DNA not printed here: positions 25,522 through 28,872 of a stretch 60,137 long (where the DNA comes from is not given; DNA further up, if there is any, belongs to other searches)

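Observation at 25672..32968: Atypical chaperone-usher-like fimbrial gene cluster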

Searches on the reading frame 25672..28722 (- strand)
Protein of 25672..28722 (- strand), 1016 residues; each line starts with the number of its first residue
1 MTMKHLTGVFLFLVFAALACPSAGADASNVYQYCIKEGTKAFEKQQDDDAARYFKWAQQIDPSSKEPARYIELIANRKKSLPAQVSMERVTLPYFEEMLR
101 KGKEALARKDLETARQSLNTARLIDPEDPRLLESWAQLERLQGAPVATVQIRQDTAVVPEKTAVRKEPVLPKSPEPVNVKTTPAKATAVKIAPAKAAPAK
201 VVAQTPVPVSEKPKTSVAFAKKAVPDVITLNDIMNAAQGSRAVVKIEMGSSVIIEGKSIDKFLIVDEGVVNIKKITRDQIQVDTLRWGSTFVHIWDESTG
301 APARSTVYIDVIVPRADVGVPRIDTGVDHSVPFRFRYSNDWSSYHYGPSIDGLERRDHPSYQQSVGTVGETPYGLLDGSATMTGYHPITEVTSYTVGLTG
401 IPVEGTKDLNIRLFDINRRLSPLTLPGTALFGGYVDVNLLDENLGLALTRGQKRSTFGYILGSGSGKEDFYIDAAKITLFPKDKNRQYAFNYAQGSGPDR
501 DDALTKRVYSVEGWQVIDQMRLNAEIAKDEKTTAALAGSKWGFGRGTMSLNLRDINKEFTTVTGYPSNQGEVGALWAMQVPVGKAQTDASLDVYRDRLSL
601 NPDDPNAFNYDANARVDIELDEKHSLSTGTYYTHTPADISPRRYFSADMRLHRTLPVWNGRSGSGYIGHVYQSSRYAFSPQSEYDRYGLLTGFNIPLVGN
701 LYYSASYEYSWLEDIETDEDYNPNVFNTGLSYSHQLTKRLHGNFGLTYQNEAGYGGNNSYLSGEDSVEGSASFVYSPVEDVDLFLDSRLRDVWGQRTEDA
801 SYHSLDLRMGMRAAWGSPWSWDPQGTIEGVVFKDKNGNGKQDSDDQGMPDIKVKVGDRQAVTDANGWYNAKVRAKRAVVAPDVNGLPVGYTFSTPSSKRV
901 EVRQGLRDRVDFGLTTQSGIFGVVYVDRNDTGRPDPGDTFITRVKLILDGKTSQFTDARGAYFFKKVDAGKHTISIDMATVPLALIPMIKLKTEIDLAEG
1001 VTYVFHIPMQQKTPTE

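Call 3: search_protein_families(library=pfam, proteins=[window:25672-28722:-], max_evalue=1)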
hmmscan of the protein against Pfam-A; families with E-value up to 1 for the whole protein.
window:25672-28722:- (1016 aa): 8 families
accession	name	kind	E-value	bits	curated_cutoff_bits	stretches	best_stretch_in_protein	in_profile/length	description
PF17210.9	SdrD_B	-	1.5e-11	44.9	29.7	2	829-869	5-51/112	SdrD B-like domain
PF13629.12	T2SS-T3SS_pil_N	-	0.00043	20.4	23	1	242-307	3-69/72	Pilus formation protein N terminal region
PF13620.12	CarboxypepD_reg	-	0.0031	18.3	32.3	0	951-978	29-56/82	Carboxypeptidase regulatory-like domain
PF13428.12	TPR_14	-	0.035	15.2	23.5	0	99-138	5-44/44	Tetratricopeptide repeat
PF13715.12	CarbopepD_reg_2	-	0.076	13.5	32.2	0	951-978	25-52/88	CarboxypepD_reg-like domain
PF11008.14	DUF2846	-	0.11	13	34.3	1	945-1005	25-76/92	Protein of unknown function (DUF2846)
PF07719.23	TPR_2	-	0.21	12.3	27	0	98-128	4-34/34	Tetratricopeptide repeat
PF13414.12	TPR_11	-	0.48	10.6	26.8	0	104-131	3-30/42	TPR repeat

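Call 4: search_protein_families(library=ncbifam, proteins=[window:25672-28722:-], max_evalue=1)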
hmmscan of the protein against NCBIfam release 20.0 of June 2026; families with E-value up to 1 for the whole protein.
window:25672-28722:- (1016 aa): 2 families
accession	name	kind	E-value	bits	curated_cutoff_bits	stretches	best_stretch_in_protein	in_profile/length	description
NF050048.1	S_layer_VapA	equivalog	0.038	12.8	200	1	208-299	324-418/526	VapA family S-layer protein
TIGR02521.1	type_IV_pilW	equivalog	0.14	11.6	154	0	41-90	145-195/234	type IV pilus biogenesis/stability protein PilW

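Call 10: find_homologous_proteins(query=window:25672-28722:-, max_evalue=0.001)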
Query window:25672-28722:- (1016 aa): 4 proteins with E <= 0.001 among 8000 candidates.
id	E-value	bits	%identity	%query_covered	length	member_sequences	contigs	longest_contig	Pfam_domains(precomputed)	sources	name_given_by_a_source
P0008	0.0e+0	2335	100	100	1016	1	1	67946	PF17210.10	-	-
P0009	0.0e+0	1033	48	100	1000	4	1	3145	PF17210.10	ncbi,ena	-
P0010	3.1e-189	649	37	99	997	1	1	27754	PF17210.10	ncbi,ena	-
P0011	1.2e-155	538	40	66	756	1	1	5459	-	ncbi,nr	ncbi:MAG: hypothetical protein HQL15_09555, partial [Candidatus Omnitrophica bacterium]|nr:hypotheti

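Call 11: find_encoding_contigs(protein=P0010, flank=10000, max_places=4)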
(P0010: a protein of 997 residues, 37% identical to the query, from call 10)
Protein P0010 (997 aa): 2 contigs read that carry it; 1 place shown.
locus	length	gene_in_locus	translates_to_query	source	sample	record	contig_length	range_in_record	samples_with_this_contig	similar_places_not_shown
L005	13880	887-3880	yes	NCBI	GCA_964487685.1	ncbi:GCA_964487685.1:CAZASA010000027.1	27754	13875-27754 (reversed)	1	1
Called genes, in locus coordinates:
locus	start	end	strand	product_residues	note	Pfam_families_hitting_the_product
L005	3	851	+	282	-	?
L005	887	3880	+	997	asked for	PF17210:SdrD_B (faint)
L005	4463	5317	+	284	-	-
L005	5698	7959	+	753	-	PF09371:Tex_N, PF22706:Tex_central_region, PF16921:Tex_YqgF, PF14635:HHH_7, PF12836:HHH_3, PF17674:HHH_9, PF00575:S1, PF23459:S1_RRP5, +1 more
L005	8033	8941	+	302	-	PF01370:Epimerase, PF08338:DUF1731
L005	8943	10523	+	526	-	PF05496:RuvB_N (weak), PF13177:DNA_pol3_delta2, PF00004:AAA, PF13401:AAA_22 (faint), PF21960:RCF1-5-like_lid (weak), PF22608:DNAX_ATPase_lid, PF12169:DNA_pol3_gamma3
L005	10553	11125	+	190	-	PF21176:RecR_HhH, PF02132:RecR_ZnF, PF01751:Toprim, PF13662:Toprim_4, PF21175:RecR_C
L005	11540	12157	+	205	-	PF00440:TetR_N, PF16925:TetR_C_13, PF21993:TetR_C_13_2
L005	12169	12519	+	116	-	-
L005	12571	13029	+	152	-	PF06445:GyrI-like, PF14526:Cass2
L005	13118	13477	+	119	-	PF08818:DUF1801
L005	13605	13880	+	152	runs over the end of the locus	PF12680:SnoaL_2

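Call 12: find_encoding_contigs(protein=P0011, flank=10000, max_places=4)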
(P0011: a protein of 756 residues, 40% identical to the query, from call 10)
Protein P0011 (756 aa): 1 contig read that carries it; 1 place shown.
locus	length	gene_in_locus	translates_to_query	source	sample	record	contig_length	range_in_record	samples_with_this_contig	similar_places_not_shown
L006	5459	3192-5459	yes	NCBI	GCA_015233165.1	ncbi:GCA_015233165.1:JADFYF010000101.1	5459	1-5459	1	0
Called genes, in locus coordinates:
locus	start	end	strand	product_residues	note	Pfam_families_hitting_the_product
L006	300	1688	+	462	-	-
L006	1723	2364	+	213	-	-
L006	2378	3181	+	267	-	-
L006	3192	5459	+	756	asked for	?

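Call 13: find_encoding_contigs(protein=P0009, flank=10000, max_places=4)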
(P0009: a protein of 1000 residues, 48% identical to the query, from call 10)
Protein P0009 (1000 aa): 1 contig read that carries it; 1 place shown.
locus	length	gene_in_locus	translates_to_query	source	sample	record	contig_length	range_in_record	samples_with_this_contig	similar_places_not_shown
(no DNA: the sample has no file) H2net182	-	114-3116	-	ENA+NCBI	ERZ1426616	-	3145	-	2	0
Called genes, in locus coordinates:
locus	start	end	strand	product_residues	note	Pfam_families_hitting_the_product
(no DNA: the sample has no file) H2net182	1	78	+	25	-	?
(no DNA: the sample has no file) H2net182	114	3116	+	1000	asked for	PF17210:SdrD_B (faint)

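Call 26: search_solved_structures(query=A2, max_evalue=10)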
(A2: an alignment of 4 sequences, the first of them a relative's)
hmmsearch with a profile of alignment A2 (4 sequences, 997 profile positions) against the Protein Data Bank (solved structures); distinct sequences matched with E-value up to 10: 7.
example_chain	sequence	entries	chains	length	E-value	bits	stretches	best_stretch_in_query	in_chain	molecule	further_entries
7obi_A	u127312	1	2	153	0.61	11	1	42-141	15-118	CTPR-rv4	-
8ye5_A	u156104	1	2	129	0.64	11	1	35-129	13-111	TmrC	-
1na3_A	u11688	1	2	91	1.5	9.7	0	35-75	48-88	designed protein CTPR2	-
5hrz_A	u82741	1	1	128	1.7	9.6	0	36-76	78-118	TPR domain protein 1na0C3_3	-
6vfj_B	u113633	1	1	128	1.7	9.5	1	565-603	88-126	I53_dn5B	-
1s98_A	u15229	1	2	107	1.9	9.4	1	871-943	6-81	Protein yfhF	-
1na0_A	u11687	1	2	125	2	9.3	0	33-141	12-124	designed protein CTPR3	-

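Call 35: predict_structure(alignment_id=A2)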
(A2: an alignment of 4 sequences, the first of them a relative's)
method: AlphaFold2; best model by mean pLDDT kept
length: 1016 residues; sequences in the alignment: 4
mean_pLDDT: 36.5   pTM: 0.26
mean pLDDT of the five models: 36.5, 36.2, 34.3, 29.8, 28.7
residues with pLDDT >= 90: 0; 70-90: 18; 50-70: 148; < 50: 850
segments of 3 or more residues with pLDDT < 50: 1-25, 79-91, 144-916, 931-937, 993-1016
pLDDT, mean of each block of 10 residues (from residue 1): 42 39 43 65 57 59 64 54 33 59 68 60 58 73 46 29 28 30 24 24 24 23 29 29 27 30 33 36 37 36 35 33 33 38 33 35 39 40 38 37 30 26 24 21 23 21 26 28 28 29 30 30 31 28 28 27 25 28 32 33 31 24 24 24 23 22 27 26 36 37 28 28 29 31 33 27 31 34 43 34 40 31 30 40 40 34 34 35 42 42 34 48 57 49 64 54 58 60 55 42 40 32
secondary structure, 60 per line:
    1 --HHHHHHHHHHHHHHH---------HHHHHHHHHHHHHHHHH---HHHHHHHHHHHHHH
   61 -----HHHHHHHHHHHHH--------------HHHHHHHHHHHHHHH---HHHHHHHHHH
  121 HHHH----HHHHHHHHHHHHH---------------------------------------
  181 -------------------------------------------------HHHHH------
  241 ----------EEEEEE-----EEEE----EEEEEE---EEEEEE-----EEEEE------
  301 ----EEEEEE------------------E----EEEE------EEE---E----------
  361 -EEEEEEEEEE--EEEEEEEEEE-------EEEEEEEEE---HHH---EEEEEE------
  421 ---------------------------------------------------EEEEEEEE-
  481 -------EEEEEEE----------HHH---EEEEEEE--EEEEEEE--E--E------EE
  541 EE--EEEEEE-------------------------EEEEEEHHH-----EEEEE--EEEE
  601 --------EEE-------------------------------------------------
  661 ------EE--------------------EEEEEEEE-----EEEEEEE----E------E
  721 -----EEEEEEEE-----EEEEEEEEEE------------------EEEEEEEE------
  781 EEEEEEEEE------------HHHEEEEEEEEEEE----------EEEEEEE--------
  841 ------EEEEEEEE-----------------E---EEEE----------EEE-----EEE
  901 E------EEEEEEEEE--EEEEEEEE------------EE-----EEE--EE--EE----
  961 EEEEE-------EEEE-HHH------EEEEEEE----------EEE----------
elements in order (helices of 4 or more, strands of 3 or more residues): H3-17 H27-43 H47-60 H66-78 H93-107 H111-124 H129-141 H230-234 E251-256 E262-265 E270-275 E279-284 E290-294 E305-310 E334-337 E344-346 E362-371 E374-383 E391-399 E409-414 E472-479 E488-494 E511-517 E520-526 E539-542 E545-550 E576-581 E590-594 E597-600 E609-611 E689-696 E702-708 E726-733 E739-748 E767-774 E781-789 E805-815 E826-832 E847-854 E876-879 E890-892 E898-901 E908-916 E919-926 E946-948 E961-965 E973-976 E987-993 E1004-1006

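Call 36: find_related_loci(query=A2, collection=genome_contigs, flank=10000)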
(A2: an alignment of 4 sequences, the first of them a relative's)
Query A2 (1016 aa) in genome_contigs; peptide patterns used: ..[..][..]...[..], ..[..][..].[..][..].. (x = any residue, [..] = any of these).
106 stretches matched a pattern; 24 encode a relative of the query (tblastn E <= 1e-3); 24 distinct loci.
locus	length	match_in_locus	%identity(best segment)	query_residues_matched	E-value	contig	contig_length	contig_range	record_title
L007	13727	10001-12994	47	1-1014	0e+0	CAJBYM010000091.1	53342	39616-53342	MAG: Candidatus Omnitrophica bacterium isolate Loc090907-5m_bin-489 genome assembly, contig: bin-489:091/139, whole geno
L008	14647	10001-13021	43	1-1012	0e+0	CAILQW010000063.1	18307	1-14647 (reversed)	MAG: Candidatus Omnitrophica bacterium isolate AM4_bin-704 genome assembly, contig: bin-704:63/67, whole genome shotgun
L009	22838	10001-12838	41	1-1012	0e+0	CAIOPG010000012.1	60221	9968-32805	MAG: Candidatus Omnitrophica bacterium isolate Umea1p4_bin-199 genome assembly, contig: bin-199:12/20, whole genome shot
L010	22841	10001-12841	39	9-1014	0e+0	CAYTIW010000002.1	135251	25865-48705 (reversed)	MAG TPA_asm: uncultured Planctomycetales bacterium isolate binchicken_co115_236 genome assembly, contig: NODE_213_length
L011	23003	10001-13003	39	21-1010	0e+0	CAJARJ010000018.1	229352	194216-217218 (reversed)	MAG: Candidatus Omnitrophica bacterium isolate Loc090907-6m_bin-269 genome assembly, contig: bin-269:18/22, whole genome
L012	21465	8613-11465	38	10-1012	0e+0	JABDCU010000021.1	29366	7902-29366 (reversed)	MAG: Candidatus Omnitrophota bacterium isolate BWMinControl_Nextera19_MAG3 3300020833.a:Ga0206995_1026, whole genome sho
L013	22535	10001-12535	40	128-1012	0e+0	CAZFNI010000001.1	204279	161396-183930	MAG TPA_asm: uncultured Planctomycetales bacterium isolate SRP342105_co1_465 genome assembly, contig: NODE_59_length_204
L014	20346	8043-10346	43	244-1013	0e+0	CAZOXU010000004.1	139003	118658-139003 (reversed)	MAG TPA_asm: uncultured Planctomycetales bacterium isolate SRP278252_co2_25 genome assembly, contig: NODE_144_length_139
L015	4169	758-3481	39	1-1012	0e+0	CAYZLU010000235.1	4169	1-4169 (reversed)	MAG TPA_asm: uncultured Planctomycetales bacterium isolate binchicken_co241_372 genome assembly, contig: NODE_27275_leng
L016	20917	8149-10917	39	1-1012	0e+0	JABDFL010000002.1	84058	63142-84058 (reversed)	MAG: Candidatus Omnitrophota bacterium isolate BWOrgControl_Nextera26_MAG2 3300020977.a:Ga0206818_1012, whole genome sho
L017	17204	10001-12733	41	1-1010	0e+0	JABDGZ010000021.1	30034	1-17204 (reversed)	MAG: Candidatus Omnitrophota bacterium isolate BWOrgControl_Nextera71_MAG1 3300021028.a:Ga0206863_1102, whole genome sho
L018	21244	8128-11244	38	18-1012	0e+0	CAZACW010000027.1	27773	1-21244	MAG TPA_asm: uncultured Planctomycetales bacterium isolate SRP273308_co1_408 genome assembly, contig: NODE_1669_length_2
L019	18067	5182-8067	35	6-1016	0e+0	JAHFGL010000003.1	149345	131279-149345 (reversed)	MAG: Candidatus Omnitrophota bacterium isolate nzgw314 NODE_156_length_149346_cov_4.797098, whole genome shotgun sequenc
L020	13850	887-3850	37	1-1010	0e+0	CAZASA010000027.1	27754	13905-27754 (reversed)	MAG TPA_asm: uncultured Planctomycetales bacterium isolate binchicken_co241_31 genome assembly, contig: NODE_1595_length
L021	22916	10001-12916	33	9-1012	1e-172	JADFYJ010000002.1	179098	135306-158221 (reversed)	MAG: Candidatus Omnitrophota bacterium isolate nDJH6bin5 nDJH6_bin5_NODE_2_length_179098_cov_10.056110, whole genome sho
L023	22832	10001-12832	32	69-1012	2e-146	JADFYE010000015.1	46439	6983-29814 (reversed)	MAG: Candidatus Omnitrophota bacterium isolate nDJH6bin14 nDJH6_bin14_NODE_15_length_46439_cov_6.138690, whole genome sh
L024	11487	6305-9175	30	81-1012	3e-136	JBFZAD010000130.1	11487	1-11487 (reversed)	MAG: Candidatus Omnitrophota bacterium isolate PPR_0458 k121_5477224, whole genome shotgun sequence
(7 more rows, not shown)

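Call 39: fold_search(model_id=the predicted structure, library=pdb)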
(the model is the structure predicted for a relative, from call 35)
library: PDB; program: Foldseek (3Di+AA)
matches with E <= 10: 599; with E <= 0.001: 0
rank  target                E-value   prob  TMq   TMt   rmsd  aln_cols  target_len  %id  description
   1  6hpg_A                2.0e-02  1.00  0.05  0.36  13.7       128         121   10  Arabidopsis OM64 TPR domain (released 2018-10-03)
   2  4cgv_B                2.1e-02  1.00  0.06  0.40  14.1       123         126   16  First TPR of Spaghetti (RPAP3) bound to HSP90 peptide SRMEEVD (released 2014-05-14)
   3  4cgv_C                2.3e-02  1.00  0.06  0.40  14.2       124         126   16  First TPR of Spaghetti (RPAP3) bound to HSP90 peptide SRMEEVD (released 2014-05-14)
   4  2xev_C                4.1e-02  0.99  0.05  0.36  13.7       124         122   14  Crystal structure of the TPR domain of Xanthomonas campestris ybgF (released 2010-09-15)
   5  4r7s                  4.4e-02  0.99  0.05  0.19  14.8       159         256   12  Crystal structure of a tetratricopeptide repeat protein (PARMER_03812) from Parabacteroides merdae ATCC 43184 at 2.39 A  (released 2014-10-01)
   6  8ump_A                4.8e-02  1.00  0.06  0.40  12.0       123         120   16  T33-ml35 - Designed Tetrahedral Protein Cage Using Machine Learning Algorithms (released 2023-11-15)
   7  8ye5_B                4.8e-02  1.00  0.05  0.40  14.2       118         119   19  Structural and functional research of Reductive Dehalogenases TmrC using a cell-free expression system for heterologou (released 2024-03-06)
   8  8ye5_A                4.8e-02  0.99  0.05  0.37  14.0       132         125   18  Structural and functional research of Reductive Dehalogenases TmrC using a cell-free expression system for heterologou (released 2024-03-06)
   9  7obi_B                5.6e-02  1.00  0.06  0.36  12.5       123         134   15  Consensus tetratricopeptide repeat protein type RV4 (released 2022-02-23)
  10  9mk9_B                5.6e-02  0.97  0.05  0.14  16.1       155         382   15  Structure of the IFIT2-IFIT3 heterodimer from Mus musculus (released 2025-03-12)
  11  6vl6_A                6.2e-02  1.00  0.06  0.42  12.8       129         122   19  De novo designed tetrahedral nanoparticle T33_dn2 presenting BG505 SOSIP trimers (released 2020-08-12)
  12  6vfh_A                6.9e-02  1.00  0.06  0.41  12.0       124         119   16  De novo designed tetrahedral nanoparticle T33_dn10 (released 2020-08-12)
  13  6q3q_A                6.9e-02  0.97  0.05  0.36  15.4       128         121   13  Arabidopsis OM64 TPR domain (released 2018-12-19)
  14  4gcn_A                6.9e-02  0.92  0.05  0.31  14.7       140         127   16  N-terminal domain of stress-induced protein-1 (STI-1) from C.elegans (released 2012-08-15)
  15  5hrz                  7.3e-02  1.00  0.06  0.40  12.2       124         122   17  Computationally Designed Trimer 1na0C3_3 (released 2017-04-12)
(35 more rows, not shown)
